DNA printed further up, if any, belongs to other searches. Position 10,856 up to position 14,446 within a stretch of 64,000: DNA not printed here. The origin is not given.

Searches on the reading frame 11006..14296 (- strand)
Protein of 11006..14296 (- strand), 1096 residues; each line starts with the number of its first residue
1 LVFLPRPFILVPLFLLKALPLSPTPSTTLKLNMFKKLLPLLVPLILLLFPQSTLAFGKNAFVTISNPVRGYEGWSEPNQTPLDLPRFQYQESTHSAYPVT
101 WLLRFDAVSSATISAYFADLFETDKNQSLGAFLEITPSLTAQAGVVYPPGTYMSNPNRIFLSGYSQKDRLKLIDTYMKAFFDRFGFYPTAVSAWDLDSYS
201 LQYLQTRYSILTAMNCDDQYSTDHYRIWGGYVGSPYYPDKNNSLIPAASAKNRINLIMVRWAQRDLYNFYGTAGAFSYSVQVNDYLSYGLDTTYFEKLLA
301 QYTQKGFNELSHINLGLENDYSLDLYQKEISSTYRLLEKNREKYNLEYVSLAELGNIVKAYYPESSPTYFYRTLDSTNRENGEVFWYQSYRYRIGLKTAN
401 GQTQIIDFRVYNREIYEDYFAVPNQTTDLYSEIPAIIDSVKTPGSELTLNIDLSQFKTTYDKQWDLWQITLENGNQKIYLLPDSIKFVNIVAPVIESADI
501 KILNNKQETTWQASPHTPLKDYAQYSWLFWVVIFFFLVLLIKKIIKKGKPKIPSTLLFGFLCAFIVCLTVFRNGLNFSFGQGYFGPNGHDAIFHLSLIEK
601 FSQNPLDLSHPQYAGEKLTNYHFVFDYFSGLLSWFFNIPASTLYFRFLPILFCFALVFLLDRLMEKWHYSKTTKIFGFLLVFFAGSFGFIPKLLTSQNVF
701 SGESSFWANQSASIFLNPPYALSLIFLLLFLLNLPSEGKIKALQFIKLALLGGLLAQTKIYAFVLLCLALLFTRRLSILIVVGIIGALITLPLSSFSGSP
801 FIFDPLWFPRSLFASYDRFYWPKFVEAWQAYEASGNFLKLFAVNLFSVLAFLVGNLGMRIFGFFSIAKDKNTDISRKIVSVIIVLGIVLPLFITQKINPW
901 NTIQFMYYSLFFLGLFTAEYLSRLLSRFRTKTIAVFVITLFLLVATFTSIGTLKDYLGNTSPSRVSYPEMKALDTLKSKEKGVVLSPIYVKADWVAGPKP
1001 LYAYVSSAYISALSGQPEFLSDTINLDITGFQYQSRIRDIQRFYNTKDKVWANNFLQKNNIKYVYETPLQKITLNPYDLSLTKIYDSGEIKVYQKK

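Call 3: search_protein_families(library=pfam, proteins=[window:11006-14296:-], max_evalue=0.01)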
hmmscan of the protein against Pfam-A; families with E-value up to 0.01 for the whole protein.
window:11006-14296:- (1096 aa): 0 families

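Call 4: search_protein_families(library=ncbifam, proteins=[window:11006-14296:-], max_evalue=0.01)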
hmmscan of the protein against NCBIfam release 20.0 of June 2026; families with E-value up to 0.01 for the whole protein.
window:11006-14296:- (1096 aa): 0 families

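Call 65: search_solved_structures(query=window:11006-14296:-, max_evalue=1)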
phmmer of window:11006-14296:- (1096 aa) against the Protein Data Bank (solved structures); distinct sequences matched with E-value up to 1: 1.
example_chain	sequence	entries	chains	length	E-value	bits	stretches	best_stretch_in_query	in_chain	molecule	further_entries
3wst_A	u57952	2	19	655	0.9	10.8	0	833-907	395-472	Protein arginine N-methyltransferase 7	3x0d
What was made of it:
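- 11006..14296 (-): 1096-aa polytopic membrane protein of unknown family, next gene in the same operon. No Pfam, NCBIfam or PDB hit (calls 3, 4, 65).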
